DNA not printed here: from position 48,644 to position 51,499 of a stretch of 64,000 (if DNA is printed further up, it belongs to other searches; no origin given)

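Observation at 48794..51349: Acidic TPR scaffold with five reiterated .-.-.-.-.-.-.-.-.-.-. short linear motifs and FimV-like C-terminus next to pilT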

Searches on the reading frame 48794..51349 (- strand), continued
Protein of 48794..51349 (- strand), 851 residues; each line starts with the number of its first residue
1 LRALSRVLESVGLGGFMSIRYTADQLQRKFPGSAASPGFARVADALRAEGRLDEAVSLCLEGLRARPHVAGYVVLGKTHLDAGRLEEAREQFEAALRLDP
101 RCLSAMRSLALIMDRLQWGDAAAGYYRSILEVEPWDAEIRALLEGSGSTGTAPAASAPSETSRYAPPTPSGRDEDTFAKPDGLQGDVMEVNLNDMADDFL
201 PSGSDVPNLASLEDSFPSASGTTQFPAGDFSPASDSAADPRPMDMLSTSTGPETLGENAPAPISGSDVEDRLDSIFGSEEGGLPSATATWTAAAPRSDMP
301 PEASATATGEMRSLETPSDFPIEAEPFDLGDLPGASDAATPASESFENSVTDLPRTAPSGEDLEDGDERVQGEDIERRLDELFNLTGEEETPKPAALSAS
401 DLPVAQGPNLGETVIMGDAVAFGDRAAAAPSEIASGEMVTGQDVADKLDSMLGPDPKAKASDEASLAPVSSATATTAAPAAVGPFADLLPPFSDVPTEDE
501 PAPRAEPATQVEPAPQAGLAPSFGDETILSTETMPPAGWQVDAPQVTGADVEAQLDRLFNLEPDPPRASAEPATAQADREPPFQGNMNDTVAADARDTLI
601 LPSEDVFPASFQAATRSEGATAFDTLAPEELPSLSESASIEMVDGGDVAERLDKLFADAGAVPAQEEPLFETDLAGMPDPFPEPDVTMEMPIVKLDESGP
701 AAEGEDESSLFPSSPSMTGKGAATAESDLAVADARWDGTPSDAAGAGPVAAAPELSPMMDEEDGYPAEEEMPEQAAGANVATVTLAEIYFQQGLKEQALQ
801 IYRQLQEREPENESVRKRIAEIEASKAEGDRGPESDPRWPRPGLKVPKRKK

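Call 75: find_encoding_contigs(protein=P0047, flank=8000, max_places=2)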
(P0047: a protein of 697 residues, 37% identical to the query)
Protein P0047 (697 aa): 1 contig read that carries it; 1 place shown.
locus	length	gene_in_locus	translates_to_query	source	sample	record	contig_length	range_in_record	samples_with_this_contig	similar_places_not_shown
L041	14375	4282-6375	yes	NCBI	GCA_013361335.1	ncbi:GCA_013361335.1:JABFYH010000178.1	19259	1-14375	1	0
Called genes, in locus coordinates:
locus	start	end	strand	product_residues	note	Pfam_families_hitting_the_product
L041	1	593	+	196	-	PF21033:RMD1-3 (faint), PF13176:TPR_7 (faint), PF13432:TPR_16 (faint), PF13414:TPR_11 (faint), PF13424:TPR_12 (faint), PF00515:TPR_1 (faint), PF07719:TPR_2 (faint), PF13174:TPR_6 (faint), +2 more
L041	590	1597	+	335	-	PF00348:polyprenyl_synt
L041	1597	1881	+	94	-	PF14209:DUF4321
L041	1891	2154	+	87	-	PF02416:TatA_B_E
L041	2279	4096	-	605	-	PF13623:SurA_N_2, PF13624:SurA_N_3, PF13145:Rotamase_2, PF00639:Rotamase, PF13616:Rotamase_3, PF13145:Rotamase_2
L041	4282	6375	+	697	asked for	PF13428:TPR_14 (faint), PF00515:TPR_1 (faint), PF13176:TPR_7 (faint), PF13181:TPR_8 (faint), PF13414:TPR_11 (faint), PF13432:TPR_16, PF13424:TPR_12 (weak), PF14559:TPR_19, +3 more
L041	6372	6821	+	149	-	PF01220:DHquinase_II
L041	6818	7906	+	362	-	PF01321:Creatinase_N, PF00557:Peptidase_M24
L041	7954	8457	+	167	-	PF00364:Biotin_lipoyl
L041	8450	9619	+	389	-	PF00437:T2SSE, PF13401:AAA_22 (weak)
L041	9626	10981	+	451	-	PF00289:Biotin_carb_N, PF02222:ATP-grasp, PF02786:CPSase_L_D2, PF07478:Dala_Dala_lig_C, PF02785:Biotin_carb_C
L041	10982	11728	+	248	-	PF04029:2-ph_phosp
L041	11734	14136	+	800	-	PF13491:FtsK_4TM, PF17854:FtsK_alpha, PF01580:FtsK_SpoIIIE, PF09397:FtsK_gamma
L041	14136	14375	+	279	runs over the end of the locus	PF11306:DUF3108 (faint)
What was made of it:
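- The Gemmatimonadota relative also precedes accB...accC (call 75).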

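Call 78: fold_search(model_id=the predicted structure, library=pdb)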
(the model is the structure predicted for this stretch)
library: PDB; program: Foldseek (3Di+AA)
matches with E <= 10: 1397; with E <= 0.001: 97
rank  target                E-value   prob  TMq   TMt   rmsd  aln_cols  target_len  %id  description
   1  9gzg_A                1.3e-05  1.00  0.13  0.64   5.6       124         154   27  Crystal structure of CTPR4E4 mutant (released 2025-10-15)
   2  6b85_A                2.5e-05  1.00  0.13  0.46   3.1       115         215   28  Crystal structure of transmembrane protein TMHC4_R (released 2018-03-14)
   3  5hgv_C                4.7e-05  1.00  0.13  0.15   2.6       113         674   25  Structure of an O-GlcNAc transferase point mutant, D554N in complex with peptide (released 2016-09-14)
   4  4gyw_C                5.4e-05  1.00  0.13  0.15   2.6       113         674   25  Crystal structure of human O-GlcNAc Transferase in complex with UDP and a glycopeptide (released 2012-10-31)
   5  8cqp_C                6.0e-05  1.00  0.12  0.71   2.7       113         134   27  Crystal structure of an 8-repeat consensus TPR superhelix with Calcium (low concentration) (released 2024-03-27)
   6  8far_A                6.0e-05  1.00  0.12  0.69   3.0       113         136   25  Accurate computational design of genetically encoded 3D protein crystals (released 2023-11-01)
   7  1na0_A                7.1e-05  1.00  0.12  0.77   5.6       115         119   28  Design of Stable alpha-Helical Arrays from an Idealized TPR Motif (released 2003-06-03)
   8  8chy                  7.1e-05  1.00  0.13  0.36   5.9       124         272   27  Crystal structure of an 8-repeat consensus TPR superhelix with Zinc. (released 2024-02-21)
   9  7obi_A                7.8e-05  1.00  0.13  0.73   2.5       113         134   22  Consensus tetratricopeptide repeat protein type RV4 (released 2022-02-23)
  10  5vif_A                7.8e-05  1.00  0.13  0.15   2.4       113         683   25  Electrophilic probes for deciphering substrate recognition by O-GlcNAc transferase (released 2017-10-18)
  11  4gyy_C                8.7e-05  1.00  0.13  0.15   2.7       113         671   25  Crystal structure of human O-GlcNAc Transferase with UDP-5SGlcNAc and a peptide substrate (released 2012-10-31)
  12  4gyw_A                8.7e-05  1.00  0.13  0.15   2.6       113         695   25  Crystal structure of human O-GlcNAc Transferase in complex with UDP and a glycopeptide (released 2012-10-31)
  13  6tka_AAA              8.7e-05  1.00  0.13  0.15   2.4       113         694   25  Crystal structure of human O-GlcNAc transferase bound to substrate 7 and a peptide from HCF-1 pro-repeat 2 (11-26) (released 2020-03-04)
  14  4n39_A                8.7e-05  1.00  0.13  0.15   2.4       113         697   25  Crystal structure of human O-GlcNAc transferase bound to a peptide from HCF-1 pro-repeat 2 (11-26) (released 2014-01-01)
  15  2fo7                  9.2e-05  1.00  0.12  0.70   2.6       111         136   27  Crystal structure of an 8 repeat consensus TPR superhelix (trigonal crystal form) (released 2006-03-07)
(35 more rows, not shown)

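Call 85: find_encoding_contigs(protein=P0059, flank=8000, max_places=1)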
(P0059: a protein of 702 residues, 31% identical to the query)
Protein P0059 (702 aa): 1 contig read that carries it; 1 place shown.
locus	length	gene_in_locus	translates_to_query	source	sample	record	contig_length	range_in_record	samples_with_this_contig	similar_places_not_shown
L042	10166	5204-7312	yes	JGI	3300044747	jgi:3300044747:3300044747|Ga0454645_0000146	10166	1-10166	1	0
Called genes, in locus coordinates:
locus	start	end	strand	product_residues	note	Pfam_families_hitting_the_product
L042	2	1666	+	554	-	?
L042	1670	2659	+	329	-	PF00348:polyprenyl_synt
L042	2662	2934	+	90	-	PF14209:DUF4321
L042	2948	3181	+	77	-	PF02416:TatA_B_E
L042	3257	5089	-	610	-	PF13623:SurA_N_2, PF13624:SurA_N_3, PF13145:Rotamase_2, PF00639:Rotamase, PF13616:Rotamase_3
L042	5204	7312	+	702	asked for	PF07719:TPR_2 (faint), PF13176:TPR_7 (faint), PF13428:TPR_14 (faint), PF13432:TPR_16, PF14559:TPR_19 (weak), PF13424:TPR_12 (faint)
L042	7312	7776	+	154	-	PF01220:DHquinase_II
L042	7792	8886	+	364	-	PF01321:Creatinase_N, PF00557:Peptidase_M24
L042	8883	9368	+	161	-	PF00364:Biotin_lipoyl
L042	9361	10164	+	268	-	?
